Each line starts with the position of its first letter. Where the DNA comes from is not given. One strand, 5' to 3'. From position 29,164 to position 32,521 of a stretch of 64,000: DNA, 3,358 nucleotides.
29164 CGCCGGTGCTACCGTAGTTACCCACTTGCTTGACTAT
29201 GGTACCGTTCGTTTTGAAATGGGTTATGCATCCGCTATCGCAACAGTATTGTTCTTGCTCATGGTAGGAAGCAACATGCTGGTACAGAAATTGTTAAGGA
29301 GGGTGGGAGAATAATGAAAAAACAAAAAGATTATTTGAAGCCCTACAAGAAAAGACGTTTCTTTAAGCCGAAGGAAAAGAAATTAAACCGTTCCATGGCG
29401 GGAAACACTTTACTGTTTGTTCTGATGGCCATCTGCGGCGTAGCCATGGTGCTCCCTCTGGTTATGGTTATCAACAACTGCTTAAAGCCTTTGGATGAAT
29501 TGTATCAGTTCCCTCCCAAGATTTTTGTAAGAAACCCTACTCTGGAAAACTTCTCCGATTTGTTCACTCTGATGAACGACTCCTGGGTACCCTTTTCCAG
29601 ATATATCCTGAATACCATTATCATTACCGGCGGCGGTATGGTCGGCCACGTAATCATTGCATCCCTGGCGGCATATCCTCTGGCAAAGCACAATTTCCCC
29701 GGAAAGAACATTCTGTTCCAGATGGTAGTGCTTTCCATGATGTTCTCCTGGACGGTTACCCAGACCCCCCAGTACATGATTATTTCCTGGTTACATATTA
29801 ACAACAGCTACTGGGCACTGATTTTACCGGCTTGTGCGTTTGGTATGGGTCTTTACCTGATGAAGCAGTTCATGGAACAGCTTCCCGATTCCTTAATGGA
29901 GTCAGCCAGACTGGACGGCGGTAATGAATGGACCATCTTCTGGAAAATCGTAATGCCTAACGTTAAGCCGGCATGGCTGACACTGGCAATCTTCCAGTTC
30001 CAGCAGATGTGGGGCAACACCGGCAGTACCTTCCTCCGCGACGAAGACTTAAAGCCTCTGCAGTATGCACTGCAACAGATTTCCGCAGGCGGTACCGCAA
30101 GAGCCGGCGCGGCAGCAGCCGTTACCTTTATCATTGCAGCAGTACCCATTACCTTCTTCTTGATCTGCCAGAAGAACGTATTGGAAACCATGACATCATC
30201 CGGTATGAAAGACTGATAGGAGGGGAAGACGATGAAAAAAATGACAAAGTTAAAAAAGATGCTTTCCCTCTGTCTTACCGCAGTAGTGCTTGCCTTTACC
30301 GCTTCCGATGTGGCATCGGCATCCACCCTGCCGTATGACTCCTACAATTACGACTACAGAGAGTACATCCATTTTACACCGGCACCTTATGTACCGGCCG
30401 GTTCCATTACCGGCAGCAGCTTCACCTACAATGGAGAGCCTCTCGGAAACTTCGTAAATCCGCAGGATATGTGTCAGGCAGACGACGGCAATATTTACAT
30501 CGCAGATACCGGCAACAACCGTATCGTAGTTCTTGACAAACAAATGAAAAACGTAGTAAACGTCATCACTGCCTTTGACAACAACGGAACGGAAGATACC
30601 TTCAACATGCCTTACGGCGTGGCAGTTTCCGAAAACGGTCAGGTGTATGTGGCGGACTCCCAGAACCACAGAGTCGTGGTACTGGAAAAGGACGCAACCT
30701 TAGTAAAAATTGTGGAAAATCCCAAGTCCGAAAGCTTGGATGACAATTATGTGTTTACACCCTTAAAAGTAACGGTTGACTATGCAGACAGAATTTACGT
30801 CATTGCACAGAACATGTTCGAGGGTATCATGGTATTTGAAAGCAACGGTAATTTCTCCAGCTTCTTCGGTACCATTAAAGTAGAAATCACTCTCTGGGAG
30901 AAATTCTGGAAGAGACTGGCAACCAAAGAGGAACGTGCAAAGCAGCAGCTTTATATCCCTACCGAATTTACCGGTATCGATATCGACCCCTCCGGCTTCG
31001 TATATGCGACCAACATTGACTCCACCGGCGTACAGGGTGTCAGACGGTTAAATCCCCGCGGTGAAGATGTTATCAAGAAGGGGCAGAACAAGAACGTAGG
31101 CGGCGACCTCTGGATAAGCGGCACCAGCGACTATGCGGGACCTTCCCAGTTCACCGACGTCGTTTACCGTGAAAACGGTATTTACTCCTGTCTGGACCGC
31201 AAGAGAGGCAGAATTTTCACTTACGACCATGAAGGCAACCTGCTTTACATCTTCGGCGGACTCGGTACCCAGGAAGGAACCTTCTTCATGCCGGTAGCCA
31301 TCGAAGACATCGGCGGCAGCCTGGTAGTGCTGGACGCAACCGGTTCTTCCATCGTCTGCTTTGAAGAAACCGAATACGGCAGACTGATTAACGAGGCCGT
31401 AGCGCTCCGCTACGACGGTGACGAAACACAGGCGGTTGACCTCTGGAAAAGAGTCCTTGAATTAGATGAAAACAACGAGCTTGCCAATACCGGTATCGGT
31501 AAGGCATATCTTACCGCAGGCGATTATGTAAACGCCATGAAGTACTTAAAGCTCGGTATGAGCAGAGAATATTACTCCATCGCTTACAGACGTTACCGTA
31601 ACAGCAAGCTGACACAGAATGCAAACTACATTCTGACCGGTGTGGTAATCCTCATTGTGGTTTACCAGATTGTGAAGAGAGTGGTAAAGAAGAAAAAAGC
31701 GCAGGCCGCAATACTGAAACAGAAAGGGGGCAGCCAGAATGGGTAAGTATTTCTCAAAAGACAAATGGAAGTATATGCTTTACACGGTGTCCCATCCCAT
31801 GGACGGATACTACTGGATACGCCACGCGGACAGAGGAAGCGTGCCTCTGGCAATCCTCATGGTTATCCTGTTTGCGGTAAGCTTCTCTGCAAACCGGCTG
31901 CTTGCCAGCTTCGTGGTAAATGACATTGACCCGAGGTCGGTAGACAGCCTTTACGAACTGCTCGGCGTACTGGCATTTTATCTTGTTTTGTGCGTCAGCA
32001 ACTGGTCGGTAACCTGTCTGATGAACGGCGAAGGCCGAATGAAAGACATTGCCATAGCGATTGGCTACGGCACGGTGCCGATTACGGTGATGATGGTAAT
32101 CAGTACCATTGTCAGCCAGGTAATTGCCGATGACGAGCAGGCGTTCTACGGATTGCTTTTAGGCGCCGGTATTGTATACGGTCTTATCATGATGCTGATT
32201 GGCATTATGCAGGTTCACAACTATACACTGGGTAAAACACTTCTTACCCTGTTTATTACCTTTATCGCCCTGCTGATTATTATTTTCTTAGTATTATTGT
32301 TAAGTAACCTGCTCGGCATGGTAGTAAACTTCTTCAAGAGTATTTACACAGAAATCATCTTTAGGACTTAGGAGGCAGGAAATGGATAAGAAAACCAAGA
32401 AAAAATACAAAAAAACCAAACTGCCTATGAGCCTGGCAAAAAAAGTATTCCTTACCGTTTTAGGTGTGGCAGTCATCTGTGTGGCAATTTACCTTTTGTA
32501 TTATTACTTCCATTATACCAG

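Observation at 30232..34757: Uncharacterised NHL-propeller / Yip1 / DUF5696-like trio wedged between two ABC permease pairs of a mannan locus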

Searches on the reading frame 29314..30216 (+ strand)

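Call 3: search_protein_families(library=pfam, proteins=[window:29314-30216:+], max_evalue=0.01)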
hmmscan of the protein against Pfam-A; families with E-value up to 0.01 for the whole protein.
window:29314-30216:+ (300 aa): 1 family
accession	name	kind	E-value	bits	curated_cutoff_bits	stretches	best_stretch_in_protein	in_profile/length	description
PF00528.27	BPD_transp_1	-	5.9e-15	55.9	26.4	1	114-286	3-174/184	Binding-protein-dependent transport system inner membrane component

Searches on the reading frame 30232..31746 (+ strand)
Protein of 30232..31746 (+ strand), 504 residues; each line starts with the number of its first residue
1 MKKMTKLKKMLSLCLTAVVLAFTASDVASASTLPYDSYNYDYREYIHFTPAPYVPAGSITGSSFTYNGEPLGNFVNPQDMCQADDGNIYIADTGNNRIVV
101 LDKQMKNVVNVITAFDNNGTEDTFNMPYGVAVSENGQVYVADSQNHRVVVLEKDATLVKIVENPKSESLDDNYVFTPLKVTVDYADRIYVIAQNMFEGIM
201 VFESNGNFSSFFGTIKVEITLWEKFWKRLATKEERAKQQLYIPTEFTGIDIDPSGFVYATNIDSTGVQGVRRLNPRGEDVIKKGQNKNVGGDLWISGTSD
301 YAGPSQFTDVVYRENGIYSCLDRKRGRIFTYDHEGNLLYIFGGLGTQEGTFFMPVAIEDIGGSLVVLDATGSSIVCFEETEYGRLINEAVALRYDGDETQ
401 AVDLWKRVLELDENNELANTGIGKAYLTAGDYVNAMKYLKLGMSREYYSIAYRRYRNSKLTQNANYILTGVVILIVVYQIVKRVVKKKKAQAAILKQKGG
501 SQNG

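Call 3: search_protein_families(library=pfam, proteins=[window:30232-31746:+], max_evalue=0.01)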
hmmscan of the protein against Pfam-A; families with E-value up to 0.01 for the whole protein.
window:30232-31746:+ (504 aa): 7 families
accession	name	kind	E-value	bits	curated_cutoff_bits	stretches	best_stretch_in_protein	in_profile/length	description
PF01436.27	NHL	-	5e-17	61.4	20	2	124-150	1-27/28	NHL repeat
PF08450.18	SGL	-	8.4e-05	22.7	26.3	1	83-164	143-223/246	SMP-30/Gluconolactonase/LRE-like region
PF25021.1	TEN_NHL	-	0.00014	21.5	27.1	0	120-149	137-166/357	Teneurin NHL domain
PF07719.23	TPR_2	-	0.0002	21.7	27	0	385-415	4-34/34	Tetratricopeptide repeat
PF00515.34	TPR_1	-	0.00038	20.6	27.8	0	386-415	5-34/34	Tetratricopeptide repeat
PF13414.12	TPR_11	-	0.00086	19.4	26.8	1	393-429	5-41/42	TPR repeat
PF14559.12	TPR_19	-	0.0049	17.6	25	1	395-441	4-50/68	Tetratricopeptide repeat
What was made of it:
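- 30232..31746 (+): NHL protein. Its order is: signal-like N-terminus, six-bladed NHL beta-propeller (about 60-375), TPR-like helical segment (about 385-441), C-terminal TM helix (463-481), and a basic cytoplasmic tail. Pfam NHL 61 bits and weak TPR hits (call 3).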

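Call 14: search_protein_families(library=ncbifam, proteins=[window:30232-31746:+], max_evalue=0.01)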
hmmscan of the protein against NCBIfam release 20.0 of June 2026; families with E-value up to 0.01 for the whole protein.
window:30232-31746:+ (504 aa): 7 families
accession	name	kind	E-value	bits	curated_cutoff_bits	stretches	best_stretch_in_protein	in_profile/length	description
NF035926.1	scyF_NHL_VPEP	equivalog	7.1e-21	74.8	350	2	63-165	187-287/376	scytonemin biosynthesis PEP-CTERM protein ScyF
NF033206.1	ScyE_fam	subfamily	1.9e-06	27.6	80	0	122-193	250-320/333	ScyD/ScyE family protein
TIGR02917.1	PEP_TPR_lipo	equivalog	0.0003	18.8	312.2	1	378-442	19-82/899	XrtA/PEP-CTERM system TPR-repeat protein PrsT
NF052342.1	hydrazine_BC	exception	0.0006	18.1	1250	1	79-184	242-337/690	hydrazine synthase subunit beta-gamma fusion subunit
NF053768.1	CIS12_fam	equivalog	0.00071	18.4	860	0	84-195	96-239/715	CIS12 family contractile injection system protein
NF040959.1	MamA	equivalog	0.0014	18.1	200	1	389-440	78-129/204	magnetosome protein MamA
NF047780.1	LIC12708_fam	subfamily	0.0023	16.8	150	0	134-168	65-99/391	LIC_12708 family protein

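Call 63: search_solved_structures(query=A4, max_evalue=0.01)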
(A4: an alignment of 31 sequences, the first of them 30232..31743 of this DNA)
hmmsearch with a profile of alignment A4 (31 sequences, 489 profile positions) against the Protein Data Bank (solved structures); distinct sequences matched with E-value up to 0.01: 105 (the best 60 are shown).
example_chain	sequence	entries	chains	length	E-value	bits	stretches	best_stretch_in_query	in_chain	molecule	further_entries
3wwa_A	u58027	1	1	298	1.5e-72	248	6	63-152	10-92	Pizza7H protein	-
6rej_A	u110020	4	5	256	4.4e-63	216.7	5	63-152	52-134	Pizza6-SH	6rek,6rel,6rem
6qsd_A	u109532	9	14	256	5.8e-63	216.3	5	63-152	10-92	Pizza6S | Pizza6-S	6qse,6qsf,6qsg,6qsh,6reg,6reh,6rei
6f0t_A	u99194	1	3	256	3.4e-62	213.8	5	64-152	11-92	Pizza6-SFW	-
3ww9_A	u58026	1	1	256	8e-62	212.6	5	63-152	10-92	pizza6 protein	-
7zpw_A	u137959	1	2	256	1.8e-59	204.9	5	62-152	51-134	Pizza6-TSK-TSH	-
6f0s_A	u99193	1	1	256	6e-59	203.1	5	63-152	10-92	Pizza6-SYW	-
7zcj_A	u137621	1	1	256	1.3e-58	202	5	64-152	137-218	Pizza6-TNH-TSH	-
7zpz_A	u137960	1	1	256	2e-58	201.4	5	64-152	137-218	Pizza6-TSR-TSH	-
7zph_A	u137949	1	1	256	2.6e-58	201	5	64-152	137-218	Pizza6-TNK-RSH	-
6i37_A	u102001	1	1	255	1.3e-53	185.5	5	64-152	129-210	nv1Pizza6-AYW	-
6f0q_A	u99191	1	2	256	1.8e-53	185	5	64-152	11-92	Pizza6-AYW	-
6i3b_A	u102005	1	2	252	4e-53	183.9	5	64-152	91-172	cPizza6-AYW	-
6ren_A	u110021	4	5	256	4.2e-53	183.8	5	62-147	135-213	3fPizza6-SH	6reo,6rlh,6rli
7zqg_A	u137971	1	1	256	1.7e-52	181.8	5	64-152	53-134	Pizza6-KSH-TSH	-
1rwi_B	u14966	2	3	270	2e-30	109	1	67-145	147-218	Serine/threonine-protein kinase pknD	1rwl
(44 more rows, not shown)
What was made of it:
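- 30232..31746 (+): The profile hits six-bladed PknD-derived Pizza propellers (E = 1e-72), PknD 1rwi (E = 2e-30) and consensus TPRs (call 63).
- On NHL-repeat six-bladed beta-propeller: The profile hits six-bladed Pizza6/PknD propellers in 5-6 stretches, E down to 1e-72 (call 63).
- Closest known: PknD extracellular sensor domain. Same: The NHL ectodomain profile matches PknD (E = 2e-30) and PknD-derived designed propellers (E = 1e-72) (call 63).
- The NHL propeller is closest to the PknD extracellular sensor domain (call 63).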

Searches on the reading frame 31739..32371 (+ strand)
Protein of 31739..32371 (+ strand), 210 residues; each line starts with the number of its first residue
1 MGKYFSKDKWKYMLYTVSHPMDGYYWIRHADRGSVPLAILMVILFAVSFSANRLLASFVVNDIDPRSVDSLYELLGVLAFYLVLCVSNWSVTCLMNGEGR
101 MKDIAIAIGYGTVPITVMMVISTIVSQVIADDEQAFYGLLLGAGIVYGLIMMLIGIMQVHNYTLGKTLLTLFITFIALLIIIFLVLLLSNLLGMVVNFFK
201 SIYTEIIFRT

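Call 3: search_protein_families(library=pfam, proteins=[window:31739-32371:+], max_evalue=0.01)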
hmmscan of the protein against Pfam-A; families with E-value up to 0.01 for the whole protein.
window:31739-32371:+ (210 aa): 1 family
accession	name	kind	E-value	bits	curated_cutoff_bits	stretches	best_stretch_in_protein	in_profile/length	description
PF04893.22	Yip1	-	1.6e-11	44.8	28.6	1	16-185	3-172/173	Yip1 domain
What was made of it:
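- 31739..32371 (+): Yip1-family five-TM membrane protein. Its start overlaps the NHL stop by 8 nt. I propose it as the membrane hub. Pfam Yip1 44.8 bits (call 3).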

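Call 14: search_protein_families(library=ncbifam, proteins=[window:31739-32371:+], max_evalue=0.01)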
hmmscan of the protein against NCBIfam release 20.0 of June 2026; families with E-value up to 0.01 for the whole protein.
window:31739-32371:+ (210 aa): 1 family
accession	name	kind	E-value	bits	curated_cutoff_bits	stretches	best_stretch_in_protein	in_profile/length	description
NF047465.1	hybrid_HK_LvrA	exception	0.001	17.2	1200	1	84-177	331-424/819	hybrid histidine kinase/response regulator LvrA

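Call 64: search_solved_structures(query=A5, max_evalue=10)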
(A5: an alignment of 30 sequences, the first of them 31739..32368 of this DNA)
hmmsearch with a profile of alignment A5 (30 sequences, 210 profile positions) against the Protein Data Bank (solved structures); distinct sequences matched with E-value up to 10: 3.
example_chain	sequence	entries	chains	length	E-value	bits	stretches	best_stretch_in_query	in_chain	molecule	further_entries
2qg7_A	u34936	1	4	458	1.6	11.6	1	56-115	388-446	ethanolamine kinase Pv091845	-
2e7m_A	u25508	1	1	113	2.3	11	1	8-65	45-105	Protein KIAA0319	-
5xg5_A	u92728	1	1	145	7.7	9.3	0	9-35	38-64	MITSUBA-1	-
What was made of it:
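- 31739..32371 (+): No solved relative (call 64).
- Tried and rejected: Nothing found (call 64).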
